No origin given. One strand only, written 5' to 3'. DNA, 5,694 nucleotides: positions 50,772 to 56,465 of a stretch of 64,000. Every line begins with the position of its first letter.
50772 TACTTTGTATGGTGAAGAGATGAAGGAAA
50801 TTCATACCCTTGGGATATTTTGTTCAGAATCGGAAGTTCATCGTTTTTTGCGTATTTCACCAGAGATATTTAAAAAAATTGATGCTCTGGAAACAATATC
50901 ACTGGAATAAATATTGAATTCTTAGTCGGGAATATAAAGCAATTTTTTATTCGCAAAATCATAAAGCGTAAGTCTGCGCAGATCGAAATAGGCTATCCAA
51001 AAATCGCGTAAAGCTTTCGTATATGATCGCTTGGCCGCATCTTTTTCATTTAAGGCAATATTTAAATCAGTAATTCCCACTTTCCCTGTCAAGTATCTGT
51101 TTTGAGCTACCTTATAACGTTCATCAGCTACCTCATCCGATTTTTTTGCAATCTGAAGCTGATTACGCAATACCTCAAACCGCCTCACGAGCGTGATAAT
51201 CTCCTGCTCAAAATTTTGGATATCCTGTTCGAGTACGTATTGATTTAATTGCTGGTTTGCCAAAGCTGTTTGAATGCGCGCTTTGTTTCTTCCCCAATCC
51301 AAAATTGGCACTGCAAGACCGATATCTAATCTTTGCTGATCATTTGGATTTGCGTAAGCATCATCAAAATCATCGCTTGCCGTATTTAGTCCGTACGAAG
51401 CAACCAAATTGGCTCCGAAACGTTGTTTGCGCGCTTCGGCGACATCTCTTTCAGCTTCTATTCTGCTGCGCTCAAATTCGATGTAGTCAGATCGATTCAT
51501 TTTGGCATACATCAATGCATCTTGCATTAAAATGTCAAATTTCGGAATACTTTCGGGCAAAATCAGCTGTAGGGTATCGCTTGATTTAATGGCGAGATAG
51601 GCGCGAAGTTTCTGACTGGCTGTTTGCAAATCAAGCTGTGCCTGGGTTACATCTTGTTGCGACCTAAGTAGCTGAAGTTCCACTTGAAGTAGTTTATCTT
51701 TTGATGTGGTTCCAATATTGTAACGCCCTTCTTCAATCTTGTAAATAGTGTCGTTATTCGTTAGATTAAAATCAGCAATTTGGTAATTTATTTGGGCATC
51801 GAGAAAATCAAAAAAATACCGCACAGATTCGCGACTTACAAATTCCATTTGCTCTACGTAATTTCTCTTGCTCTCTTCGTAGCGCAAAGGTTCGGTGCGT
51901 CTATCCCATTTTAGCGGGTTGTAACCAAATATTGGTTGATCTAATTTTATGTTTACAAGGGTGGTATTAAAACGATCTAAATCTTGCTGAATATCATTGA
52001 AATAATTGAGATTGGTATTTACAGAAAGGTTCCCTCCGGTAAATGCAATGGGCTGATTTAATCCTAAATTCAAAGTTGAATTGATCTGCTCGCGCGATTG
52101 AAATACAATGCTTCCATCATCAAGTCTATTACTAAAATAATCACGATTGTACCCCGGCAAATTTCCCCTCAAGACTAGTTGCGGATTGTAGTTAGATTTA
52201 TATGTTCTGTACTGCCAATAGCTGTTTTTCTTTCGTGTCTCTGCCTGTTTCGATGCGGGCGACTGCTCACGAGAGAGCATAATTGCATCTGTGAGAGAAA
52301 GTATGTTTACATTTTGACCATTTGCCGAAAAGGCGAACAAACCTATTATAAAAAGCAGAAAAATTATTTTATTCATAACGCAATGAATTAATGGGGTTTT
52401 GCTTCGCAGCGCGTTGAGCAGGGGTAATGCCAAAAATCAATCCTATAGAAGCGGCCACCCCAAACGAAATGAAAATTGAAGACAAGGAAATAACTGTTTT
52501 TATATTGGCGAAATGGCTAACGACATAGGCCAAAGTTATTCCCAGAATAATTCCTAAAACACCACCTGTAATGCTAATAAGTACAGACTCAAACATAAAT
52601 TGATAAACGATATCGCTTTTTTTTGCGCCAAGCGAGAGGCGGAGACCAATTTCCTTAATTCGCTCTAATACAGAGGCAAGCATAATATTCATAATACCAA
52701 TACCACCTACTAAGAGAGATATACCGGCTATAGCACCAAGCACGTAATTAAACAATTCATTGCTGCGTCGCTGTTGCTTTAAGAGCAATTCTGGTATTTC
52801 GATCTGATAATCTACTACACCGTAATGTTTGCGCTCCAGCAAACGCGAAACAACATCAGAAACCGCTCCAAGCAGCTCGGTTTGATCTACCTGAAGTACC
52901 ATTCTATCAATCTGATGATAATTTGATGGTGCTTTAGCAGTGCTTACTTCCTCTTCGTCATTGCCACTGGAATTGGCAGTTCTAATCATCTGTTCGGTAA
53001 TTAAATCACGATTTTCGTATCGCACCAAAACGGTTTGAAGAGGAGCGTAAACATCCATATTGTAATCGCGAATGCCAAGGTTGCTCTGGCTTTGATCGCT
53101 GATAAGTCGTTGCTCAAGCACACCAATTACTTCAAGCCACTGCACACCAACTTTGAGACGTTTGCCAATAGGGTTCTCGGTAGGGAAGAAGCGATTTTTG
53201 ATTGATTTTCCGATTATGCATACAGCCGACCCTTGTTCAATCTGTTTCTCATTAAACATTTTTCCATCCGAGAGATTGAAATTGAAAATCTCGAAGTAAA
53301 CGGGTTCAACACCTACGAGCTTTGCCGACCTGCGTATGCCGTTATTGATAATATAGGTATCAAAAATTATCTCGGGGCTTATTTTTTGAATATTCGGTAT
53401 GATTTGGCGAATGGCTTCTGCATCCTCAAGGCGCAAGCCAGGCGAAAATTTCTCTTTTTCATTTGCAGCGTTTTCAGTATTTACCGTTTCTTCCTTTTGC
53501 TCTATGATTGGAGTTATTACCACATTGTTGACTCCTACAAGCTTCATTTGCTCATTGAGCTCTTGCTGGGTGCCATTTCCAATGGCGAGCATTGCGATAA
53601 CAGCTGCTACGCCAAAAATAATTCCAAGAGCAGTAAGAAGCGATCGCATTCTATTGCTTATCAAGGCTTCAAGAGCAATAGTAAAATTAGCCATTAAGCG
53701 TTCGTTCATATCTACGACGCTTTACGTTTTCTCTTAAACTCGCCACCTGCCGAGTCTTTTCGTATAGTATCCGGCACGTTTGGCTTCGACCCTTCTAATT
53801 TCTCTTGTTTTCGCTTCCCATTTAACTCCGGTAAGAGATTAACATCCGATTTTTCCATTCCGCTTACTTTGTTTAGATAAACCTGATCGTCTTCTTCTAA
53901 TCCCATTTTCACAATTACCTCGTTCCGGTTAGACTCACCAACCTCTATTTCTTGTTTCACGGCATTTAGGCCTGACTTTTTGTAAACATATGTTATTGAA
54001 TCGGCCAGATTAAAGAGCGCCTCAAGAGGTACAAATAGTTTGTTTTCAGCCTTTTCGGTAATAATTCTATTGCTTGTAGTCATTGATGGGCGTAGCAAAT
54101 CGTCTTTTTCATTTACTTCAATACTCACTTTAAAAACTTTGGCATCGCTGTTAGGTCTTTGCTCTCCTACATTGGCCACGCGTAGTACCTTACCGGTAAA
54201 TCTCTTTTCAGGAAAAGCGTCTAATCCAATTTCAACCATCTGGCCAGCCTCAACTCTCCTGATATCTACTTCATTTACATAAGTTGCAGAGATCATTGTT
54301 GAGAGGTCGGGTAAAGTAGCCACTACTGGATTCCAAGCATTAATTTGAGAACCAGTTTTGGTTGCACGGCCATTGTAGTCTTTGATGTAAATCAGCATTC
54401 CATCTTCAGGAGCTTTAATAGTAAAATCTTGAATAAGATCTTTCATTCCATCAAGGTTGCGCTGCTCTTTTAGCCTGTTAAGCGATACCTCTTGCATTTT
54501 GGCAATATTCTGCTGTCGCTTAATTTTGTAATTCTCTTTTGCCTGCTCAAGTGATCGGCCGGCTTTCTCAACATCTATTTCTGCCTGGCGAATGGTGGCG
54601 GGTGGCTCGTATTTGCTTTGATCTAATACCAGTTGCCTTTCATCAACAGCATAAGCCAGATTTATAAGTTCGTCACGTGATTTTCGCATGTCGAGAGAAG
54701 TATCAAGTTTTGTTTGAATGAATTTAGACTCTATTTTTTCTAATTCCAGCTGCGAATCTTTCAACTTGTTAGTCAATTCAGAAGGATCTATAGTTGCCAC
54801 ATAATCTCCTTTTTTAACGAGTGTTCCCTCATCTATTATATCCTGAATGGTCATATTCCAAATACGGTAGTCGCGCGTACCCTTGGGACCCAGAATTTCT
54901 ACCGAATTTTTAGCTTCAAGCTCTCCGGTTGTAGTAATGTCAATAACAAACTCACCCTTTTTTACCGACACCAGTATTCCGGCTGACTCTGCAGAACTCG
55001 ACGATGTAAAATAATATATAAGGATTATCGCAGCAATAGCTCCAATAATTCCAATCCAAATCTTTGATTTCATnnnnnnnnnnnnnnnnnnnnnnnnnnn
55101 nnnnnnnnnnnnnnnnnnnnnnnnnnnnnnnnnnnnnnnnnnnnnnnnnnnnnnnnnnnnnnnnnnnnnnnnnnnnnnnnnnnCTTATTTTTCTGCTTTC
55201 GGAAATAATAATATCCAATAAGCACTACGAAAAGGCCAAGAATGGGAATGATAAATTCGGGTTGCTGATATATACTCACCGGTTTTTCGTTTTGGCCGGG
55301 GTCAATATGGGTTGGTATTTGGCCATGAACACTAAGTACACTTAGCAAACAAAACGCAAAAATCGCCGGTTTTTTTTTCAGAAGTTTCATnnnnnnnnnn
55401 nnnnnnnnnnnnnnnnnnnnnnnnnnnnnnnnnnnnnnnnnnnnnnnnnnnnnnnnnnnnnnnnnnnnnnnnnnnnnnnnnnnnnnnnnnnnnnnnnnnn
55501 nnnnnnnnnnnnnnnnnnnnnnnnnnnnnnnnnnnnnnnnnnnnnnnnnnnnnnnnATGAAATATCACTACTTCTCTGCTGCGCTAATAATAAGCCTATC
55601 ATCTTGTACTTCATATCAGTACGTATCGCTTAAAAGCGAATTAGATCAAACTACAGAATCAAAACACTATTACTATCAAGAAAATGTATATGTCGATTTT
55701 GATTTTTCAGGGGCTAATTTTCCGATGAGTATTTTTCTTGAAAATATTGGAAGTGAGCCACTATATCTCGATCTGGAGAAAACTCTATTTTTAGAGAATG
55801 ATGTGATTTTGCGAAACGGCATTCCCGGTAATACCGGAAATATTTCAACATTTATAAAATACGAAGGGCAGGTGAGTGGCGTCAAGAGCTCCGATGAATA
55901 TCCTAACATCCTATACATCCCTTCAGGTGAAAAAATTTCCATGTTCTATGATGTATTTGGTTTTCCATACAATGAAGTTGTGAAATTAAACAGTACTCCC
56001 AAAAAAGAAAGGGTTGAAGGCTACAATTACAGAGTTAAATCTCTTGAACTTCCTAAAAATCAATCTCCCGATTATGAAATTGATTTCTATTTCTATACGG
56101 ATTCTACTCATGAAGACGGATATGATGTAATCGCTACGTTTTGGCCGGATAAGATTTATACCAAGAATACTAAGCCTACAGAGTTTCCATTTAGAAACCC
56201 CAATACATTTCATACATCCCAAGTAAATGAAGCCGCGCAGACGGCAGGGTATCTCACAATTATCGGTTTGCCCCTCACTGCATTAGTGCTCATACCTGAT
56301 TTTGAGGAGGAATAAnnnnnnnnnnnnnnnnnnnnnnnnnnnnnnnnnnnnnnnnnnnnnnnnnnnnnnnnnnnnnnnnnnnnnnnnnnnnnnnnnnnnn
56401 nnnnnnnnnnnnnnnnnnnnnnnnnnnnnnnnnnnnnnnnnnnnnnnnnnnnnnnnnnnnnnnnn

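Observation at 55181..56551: Paralogous mini-proteins (signal peptide + ~25-aa ectodomain with SIYQQP(E/K)(F/Y)IIPI + TM helix + basic tail) bracketing a lipoprotein gene, directly upstream of an ATPase-less MacB/HlyD/TolC operon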

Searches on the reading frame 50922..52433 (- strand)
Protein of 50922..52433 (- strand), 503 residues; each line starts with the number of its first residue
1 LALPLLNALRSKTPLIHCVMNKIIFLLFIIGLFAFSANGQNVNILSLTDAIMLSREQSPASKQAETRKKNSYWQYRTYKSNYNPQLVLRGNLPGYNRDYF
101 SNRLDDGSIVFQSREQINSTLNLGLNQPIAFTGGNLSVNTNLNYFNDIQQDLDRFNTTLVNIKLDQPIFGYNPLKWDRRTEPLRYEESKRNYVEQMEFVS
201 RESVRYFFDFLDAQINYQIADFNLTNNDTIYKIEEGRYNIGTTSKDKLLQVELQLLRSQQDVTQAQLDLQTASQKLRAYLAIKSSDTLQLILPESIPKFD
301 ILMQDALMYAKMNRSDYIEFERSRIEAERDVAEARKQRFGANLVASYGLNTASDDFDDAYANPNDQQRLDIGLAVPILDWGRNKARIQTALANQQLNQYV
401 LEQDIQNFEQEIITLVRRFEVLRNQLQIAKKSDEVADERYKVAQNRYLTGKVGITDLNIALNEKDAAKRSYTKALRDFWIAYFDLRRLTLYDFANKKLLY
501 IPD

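Call 7: search_protein_families(library=ncbifam, proteins=[window:50922-52433:-], max_evalue=1)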
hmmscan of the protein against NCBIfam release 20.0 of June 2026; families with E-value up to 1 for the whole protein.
window:50922-52433:- (503 aa): 8 families
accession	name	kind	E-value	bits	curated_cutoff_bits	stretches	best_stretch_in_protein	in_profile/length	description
TIGR01844.1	type_I_sec_TolC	subfamily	4e-14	52.4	225.15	1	152-486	64-394/414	TolC family outer membrane protein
NF033142.1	efflux_OM_AdeC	exception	2.5e-08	33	975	1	206-451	175-420/465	multidrug efflux RND transporter AdeABC outer membrane channel subunit AdeC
TIGR01845.1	outer_NodT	subfamily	2.7e-08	33.1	210.05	1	220-473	188-441/460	efflux transporter outer membrane subunit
NF033143.1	efflux_OM_AdeK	equivalog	1.2e-07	30.9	900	1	207-450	176-419/480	multidrug efflux RND transporter AdeIJK outer membrane channel subunit AdeK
NF047721.1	ToxDrgExpTdeA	equivalog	1.5e-07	30.7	550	2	230-467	192-427/455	toxin/drug exporter TdeA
NF007347.1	PRK09837.1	subfamily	4.2e-06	25.9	598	1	195-452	163-418/461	Cu(I)/Ag(I) efflux RND transporter outer membrane protein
NF008524.1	PRK11459.1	equivalog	1.9e-05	23.6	650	1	199-452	184-435/478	multidrug resistance outer membrane protein MdtQ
NF007390.0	PRK09915.1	equivalog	1.9e-05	23.5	597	1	235-443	222-422/488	MdtP family multidrug efflux transporter outer membrane subunit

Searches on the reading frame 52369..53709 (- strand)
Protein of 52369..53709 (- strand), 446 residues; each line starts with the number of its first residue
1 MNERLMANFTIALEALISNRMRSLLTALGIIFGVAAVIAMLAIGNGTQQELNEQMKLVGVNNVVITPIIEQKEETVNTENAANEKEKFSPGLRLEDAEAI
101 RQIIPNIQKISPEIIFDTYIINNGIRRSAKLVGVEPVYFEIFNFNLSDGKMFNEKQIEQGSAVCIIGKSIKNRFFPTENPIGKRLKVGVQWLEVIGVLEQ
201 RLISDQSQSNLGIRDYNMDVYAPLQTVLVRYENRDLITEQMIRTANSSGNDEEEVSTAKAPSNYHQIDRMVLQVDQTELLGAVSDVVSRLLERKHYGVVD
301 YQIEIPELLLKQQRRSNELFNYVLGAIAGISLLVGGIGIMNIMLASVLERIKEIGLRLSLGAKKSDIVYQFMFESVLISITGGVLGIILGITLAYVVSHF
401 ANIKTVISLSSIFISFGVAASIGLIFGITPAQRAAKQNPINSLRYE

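Call 4: search_protein_families(library=pfam, proteins=[window:52369-53709:-], max_evalue=1)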
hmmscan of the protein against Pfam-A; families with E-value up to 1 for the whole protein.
window:52369-53709:- (446 aa): 2 families
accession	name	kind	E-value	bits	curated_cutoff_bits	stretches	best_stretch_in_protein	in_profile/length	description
PF12704.14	MacB_PCD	-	1e-38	134.1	27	1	23-244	1-191/207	MacB-like periplasmic core domain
PF02687.27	FtsX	-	1.5e-21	77.1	25.5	1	326-439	2-120/120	FtsX-like permease C-terminal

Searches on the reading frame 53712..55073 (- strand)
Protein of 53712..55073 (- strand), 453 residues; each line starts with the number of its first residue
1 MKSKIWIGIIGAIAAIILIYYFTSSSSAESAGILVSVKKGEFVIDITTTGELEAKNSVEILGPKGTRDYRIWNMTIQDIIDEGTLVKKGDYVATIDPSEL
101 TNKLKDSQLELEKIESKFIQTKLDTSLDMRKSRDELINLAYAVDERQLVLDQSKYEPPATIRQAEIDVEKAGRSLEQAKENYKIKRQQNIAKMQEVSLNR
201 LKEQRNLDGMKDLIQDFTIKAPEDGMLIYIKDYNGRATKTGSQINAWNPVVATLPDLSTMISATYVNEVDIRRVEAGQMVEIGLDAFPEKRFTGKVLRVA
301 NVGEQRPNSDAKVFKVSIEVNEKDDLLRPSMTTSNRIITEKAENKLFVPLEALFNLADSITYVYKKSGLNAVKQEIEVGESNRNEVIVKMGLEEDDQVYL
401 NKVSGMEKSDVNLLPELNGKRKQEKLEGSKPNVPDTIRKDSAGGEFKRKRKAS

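Call 4: search_protein_families(library=pfam, proteins=[window:53712-55073:-], max_evalue=1)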
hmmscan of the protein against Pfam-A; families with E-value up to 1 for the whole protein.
window:53712-55073:- (453 aa): 5 families
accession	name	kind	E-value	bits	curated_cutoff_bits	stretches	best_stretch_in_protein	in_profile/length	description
PF16576.10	HlyD_D23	-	3.9e-11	43.1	30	1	83-332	39-213/214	Barrel-sandwich domain of CusB or HlyD membrane-fusion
PF13437.12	HlyD_3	-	1.7e-07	32.3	22.2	1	218-328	1-104/106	HlyD family secretion protein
PF00529.27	CusB_dom_1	-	0.00046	20.8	26.5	1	175-337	12-87/89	Cation efflux system protein CusB domain 1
PF00166.26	Cpn10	-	0.13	12.8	21.1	0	377-407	41-73/93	Chaperonin 10 Kd subunit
PF17876.7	CSD2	-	0.14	12.7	26.2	1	255-299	4-49/74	Cold shock domain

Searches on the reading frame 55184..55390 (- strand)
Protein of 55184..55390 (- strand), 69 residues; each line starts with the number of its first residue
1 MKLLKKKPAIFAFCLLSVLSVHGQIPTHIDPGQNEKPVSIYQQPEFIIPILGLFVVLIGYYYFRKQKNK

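Call 4: search_protein_families(library=pfam, proteins=[window:55184-55390:-], max_evalue=1)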
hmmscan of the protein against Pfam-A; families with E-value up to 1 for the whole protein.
seq(69 aa): 1 family
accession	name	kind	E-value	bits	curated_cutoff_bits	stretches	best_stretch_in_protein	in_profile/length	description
PF11431.13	Transport_MerF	-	0.0028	18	24.3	1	47-67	24-44/45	Membrane transport protein MerF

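Call 7: search_protein_families(library=ncbifam, proteins=[window:55184-55390:-], max_evalue=1)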
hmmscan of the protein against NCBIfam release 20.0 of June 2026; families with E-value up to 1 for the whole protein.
seq(69 aa): 2 families
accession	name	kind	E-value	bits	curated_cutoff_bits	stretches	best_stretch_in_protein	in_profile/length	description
NF045529.2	Heimdall-CTERM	domain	0.086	13.3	24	1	47-65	7-25/26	Heimdall-CTERM domain-containing surface protein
TIGR01167.1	LPXTG_anchor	domain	0.088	13.5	15.9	1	47-68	12-34/34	LPXTG cell wall anchor domain-containing protein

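Call 8: find_homologous_proteins(query=window:55184-55390:-, max_evalue=0.1)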
Query seq(69 aa) (69 aa): 3 proteins with E <= 0.1 among 3 candidates.
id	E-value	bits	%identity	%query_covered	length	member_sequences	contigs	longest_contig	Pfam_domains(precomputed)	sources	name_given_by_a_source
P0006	6.5e-39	148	100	100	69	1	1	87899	-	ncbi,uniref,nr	ncbi:hypothetical protein G3O08_09425 [Cryomorpha ignava]|uniref:LPXTG cell wall anchor domain-conta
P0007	2.1e-28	115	75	100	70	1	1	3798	-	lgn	-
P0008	1.6e-19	87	62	100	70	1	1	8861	-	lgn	-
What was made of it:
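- Checked: The mechanical ORF list extends it to a TTG at 55462, but NCBI annotates 69 aa as G3O08_09425 (call 8).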

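Call 79: search_protein_families(library=padloc, proteins=[P0006], max_evalue=0.01)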
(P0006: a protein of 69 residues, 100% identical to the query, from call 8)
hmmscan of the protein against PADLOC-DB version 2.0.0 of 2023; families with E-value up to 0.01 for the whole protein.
P0006 (69 aa): 0 families

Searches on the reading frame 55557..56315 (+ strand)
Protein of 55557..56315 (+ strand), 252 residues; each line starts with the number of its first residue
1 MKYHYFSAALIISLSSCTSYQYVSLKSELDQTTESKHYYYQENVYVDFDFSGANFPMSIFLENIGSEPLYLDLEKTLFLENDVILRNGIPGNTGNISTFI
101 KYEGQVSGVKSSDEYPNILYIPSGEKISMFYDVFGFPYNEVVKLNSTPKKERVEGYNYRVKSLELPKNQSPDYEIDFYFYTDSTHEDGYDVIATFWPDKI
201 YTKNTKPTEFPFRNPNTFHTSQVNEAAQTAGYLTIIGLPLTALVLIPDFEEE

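Call 4: search_protein_families(library=pfam, proteins=[window:55557-56315:+], max_evalue=1)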
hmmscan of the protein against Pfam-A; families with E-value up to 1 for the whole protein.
window:55557-56315:+ (252 aa): 0 families

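Call 7: search_protein_families(library=ncbifam, proteins=[window:55557-56315:+], max_evalue=1)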
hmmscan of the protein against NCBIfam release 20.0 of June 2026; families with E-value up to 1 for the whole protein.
window:55557-56315:+ (252 aa): 0 families

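Call 20: find_homologous_proteins(query=window:55557-56315:+, max_evalue=0.001)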
Query window:55557-56315:+ (252 aa): 6 proteins with E <= 0.001 among 390 candidates.
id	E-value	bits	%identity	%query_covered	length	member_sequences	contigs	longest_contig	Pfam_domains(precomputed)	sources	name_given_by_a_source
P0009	2.2e-165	566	100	100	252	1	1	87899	-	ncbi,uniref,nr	ncbi:hypothetical protein G3O08_09430 [Cryomorpha ignava]|uniref:DUF4249 domain-containing protein n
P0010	2.3e-126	438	78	100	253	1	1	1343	-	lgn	-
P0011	3.8e-125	434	75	100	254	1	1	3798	-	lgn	-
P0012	1.4e-124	433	78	92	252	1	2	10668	-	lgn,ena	-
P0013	1.4e-120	419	75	100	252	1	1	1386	-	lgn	-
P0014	8.6e-110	384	70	100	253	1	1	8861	-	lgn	-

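Call 73: predict_structure(alignment_id=A6)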
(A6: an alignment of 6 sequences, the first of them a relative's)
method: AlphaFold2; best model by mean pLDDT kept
length: 252 residues; sequences in the alignment: 6
mean_pLDDT: 32.6   pTM: 0.28
mean pLDDT of the five models: 32.6, 29.1, 28.6, 28.2, 28.1
residues with pLDDT >= 90: 0; 70-90: 0; 50-70: 0; < 50: 252
segments of 3 or more residues with pLDDT < 50: 1-252
pLDDT, mean of each block of 10 residues (from residue 1): 34 30 23 28 39 37 41 33 25 27 37 38 40 33 27 25 30 36 32 34 33 28 32 36 36 34
secondary structure, 60 per line:
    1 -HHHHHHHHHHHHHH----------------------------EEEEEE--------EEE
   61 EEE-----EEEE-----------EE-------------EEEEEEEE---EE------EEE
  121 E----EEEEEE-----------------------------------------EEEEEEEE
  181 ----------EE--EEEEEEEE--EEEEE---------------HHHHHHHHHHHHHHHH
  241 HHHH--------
elements in order: H2-15 E44-49 E58-63 E69-72 E99-106 E118-121 E126-131 E173-180 E195-202 E205-209 H225-244
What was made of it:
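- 55557..56315 (+): 252-aa predicted lipoprotein (G3O08_09430). It has the lipobox LSSC, with Cys17 invariant, is predicted beta-rich, and has a C-terminal hydrophobic segment followed by an acidic end. Homologues (27-78% identity) recur next to mini genes, always on the opposite strand. The AlphaFold2 model is unusable, pLDDT 32.6 (call 73)
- Tried and rejected: Mean pLDDT was 32.6, so no fold search was attempted (call 73).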

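Call 79: search_protein_families(library=padloc, proteins=[window:55557-56315:+], max_evalue=0.01)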
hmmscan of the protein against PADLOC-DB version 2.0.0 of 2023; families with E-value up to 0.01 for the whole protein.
window:55557-56315:+ (252 aa): 0 families
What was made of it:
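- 55557..56315 (+): No Pfam, NCBIfam or PADLOC match (calls 4, 7, 79).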
